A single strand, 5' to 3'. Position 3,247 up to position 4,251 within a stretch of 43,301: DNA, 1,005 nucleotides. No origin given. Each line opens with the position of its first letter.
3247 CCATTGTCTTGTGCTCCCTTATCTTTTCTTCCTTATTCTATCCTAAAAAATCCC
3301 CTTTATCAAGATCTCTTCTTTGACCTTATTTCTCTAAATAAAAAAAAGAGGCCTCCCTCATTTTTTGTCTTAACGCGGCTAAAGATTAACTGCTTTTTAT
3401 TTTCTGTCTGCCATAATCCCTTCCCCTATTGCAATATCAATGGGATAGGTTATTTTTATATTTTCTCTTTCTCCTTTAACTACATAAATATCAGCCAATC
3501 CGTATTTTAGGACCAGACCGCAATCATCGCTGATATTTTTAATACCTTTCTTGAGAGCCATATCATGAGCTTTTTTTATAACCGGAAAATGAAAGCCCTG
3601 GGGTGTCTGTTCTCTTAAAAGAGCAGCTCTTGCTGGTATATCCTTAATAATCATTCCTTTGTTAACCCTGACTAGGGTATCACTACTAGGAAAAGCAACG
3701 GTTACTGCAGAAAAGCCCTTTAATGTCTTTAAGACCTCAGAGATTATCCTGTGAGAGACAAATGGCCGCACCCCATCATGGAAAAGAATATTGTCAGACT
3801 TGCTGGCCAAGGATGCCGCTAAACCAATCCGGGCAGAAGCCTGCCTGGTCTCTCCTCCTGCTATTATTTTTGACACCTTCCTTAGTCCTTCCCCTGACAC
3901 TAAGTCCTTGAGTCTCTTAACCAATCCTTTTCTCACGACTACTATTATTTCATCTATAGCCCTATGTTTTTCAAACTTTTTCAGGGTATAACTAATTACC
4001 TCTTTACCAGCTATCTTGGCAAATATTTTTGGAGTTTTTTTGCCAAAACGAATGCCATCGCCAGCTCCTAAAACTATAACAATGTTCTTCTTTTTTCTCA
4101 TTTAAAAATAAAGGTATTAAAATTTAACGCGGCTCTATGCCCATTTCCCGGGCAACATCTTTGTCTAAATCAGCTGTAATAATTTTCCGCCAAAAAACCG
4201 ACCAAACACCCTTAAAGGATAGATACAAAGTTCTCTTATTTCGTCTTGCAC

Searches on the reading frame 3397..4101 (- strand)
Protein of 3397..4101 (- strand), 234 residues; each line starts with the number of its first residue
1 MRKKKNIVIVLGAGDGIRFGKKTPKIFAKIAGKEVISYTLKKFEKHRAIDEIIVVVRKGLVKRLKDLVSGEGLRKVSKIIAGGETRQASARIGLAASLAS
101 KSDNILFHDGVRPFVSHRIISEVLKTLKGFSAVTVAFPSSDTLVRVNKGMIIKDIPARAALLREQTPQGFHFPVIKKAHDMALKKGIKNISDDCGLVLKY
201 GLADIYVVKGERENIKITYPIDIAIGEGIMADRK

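Call 7: search_protein_families(library=pfam, proteins=[window:3397-4101:-], max_evalue=0.01)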
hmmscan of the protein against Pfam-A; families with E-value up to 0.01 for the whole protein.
window:3397-4101:- (234 aa): 2 families
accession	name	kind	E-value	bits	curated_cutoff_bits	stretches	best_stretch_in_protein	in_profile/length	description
PF01128.25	IspD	-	1e-48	166.4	27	1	7-231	2-220/221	2-C-methyl-D-erythritol 4-phosphate cytidylyltransferase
PF12804.13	NTP_transf_3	-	1.1e-09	39.1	27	1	8-135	1-121/160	MobA-like NTP transferase domain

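Call 8: search_protein_families(library=ncbifam, proteins=[window:3397-4101:-], max_evalue=0.01)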
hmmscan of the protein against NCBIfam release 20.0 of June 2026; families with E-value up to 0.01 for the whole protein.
window:3397-4101:- (234 aa): 27 families (the best 25 are shown)
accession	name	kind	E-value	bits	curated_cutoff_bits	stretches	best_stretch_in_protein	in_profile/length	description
TIGR00453.1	ispD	equivalog_domain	1.9e-52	177.8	181.3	1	8-227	2-216/219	2-C-methyl-D-erythritol 4-phosphate cytidylyltransferase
NF001186.0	PRK00155.2-3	equivalog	1.8e-44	151.9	253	1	3-230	2-222/224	2-C-methyl-D-erythritol 4-phosphate cytidylyltransferase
NF001183.0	PRK00155.1-3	subfamily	1e-41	142.8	166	1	9-233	5-234/237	D-ribitol-5-phosphate cytidylyltransferase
NF006899.0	PRK09382.1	equivalog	2.1e-39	135.8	417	1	4-227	5-217/387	bifunctional 2-C-methyl-D-erythritol 4-phosphate cytidylyltransferase/2-C-methyl-D-erythritol 2,4-cyclodiphosphate synthase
NF009924.0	PRK13385.1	subfamily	1.1e-38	133.1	342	1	8-231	5-224/230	2-C-methyl-D-erythritol 4-phosphate cytidylyltransferase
NF001457.0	PRK00317.1-3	equivalog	2.1e-10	40.4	164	1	7-134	3-120/200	molybdenum cofactor guanylyltransferase MobA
NF010933.0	PRK14353.1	equivalog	3.2e-09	35.9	505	1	3-138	3-136/453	bifunctional UDP-N-acetylglucosamine diphosphorylase/glucosamine-1-phosphate N-acetyltransferase GlmU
TIGR01173.1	glmU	equivalog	3.4e-08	32.8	366.85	1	8-136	3-125/452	bifunctional UDP-N-acetylglucosamine diphosphorylase/glucosamine-1-phosphate N-acetyltransferase GlmU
TIGR03310.1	matur_MocA_YgfJ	equivalog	1.1e-07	32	186.45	1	8-135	2-123/188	molybdenum cofactor cytidylyltransferase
NF010932.0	PRK14352.1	equivalog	1.4e-07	30.5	611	1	3-135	4-135/488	bifunctional UDP-N-acetylglucosamine diphosphorylase/glucosamine-1-phosphate N-acetyltransferase GlmU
NF010939.0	PRK14359.1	equivalog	6.1e-07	28.4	592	1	7-153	4-146/430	bifunctional UDP-N-acetylglucosamine diphosphorylase/glucosamine-1-phosphate N-acetyltransferase GlmU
NF041135.1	IPPtranDIPPsyn_Thcocales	equivalog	3.2e-06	26.4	580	1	9-74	4-67/419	bifunctional L-myo-inositol-1-phosphate cytidylyltransferase/CDP-L-myo-inositol myo-inositolphosphotransferase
NF010934.1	PRK14354.1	equivalog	4.7e-06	25.4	450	1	8-70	2-62/447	bifunctional UDP-N-acetylglucosamine diphosphorylase/glucosamine-1-phosphate N-acetyltransferase GlmU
NF010937.0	PRK14357.1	equivalog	2.8e-05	23.2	658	1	8-135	3-123/448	bifunctional UDP-N-acetylglucosamine diphosphorylase/glucosamine-1-phosphate N-acetyltransferase GlmU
NF010935.0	PRK14355.1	equivalog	9.3e-05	21.2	718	1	7-155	5-148/459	bifunctional UDP-N-acetylglucosamine diphosphorylase/glucosamine-1-phosphate N-acetyltransferase GlmU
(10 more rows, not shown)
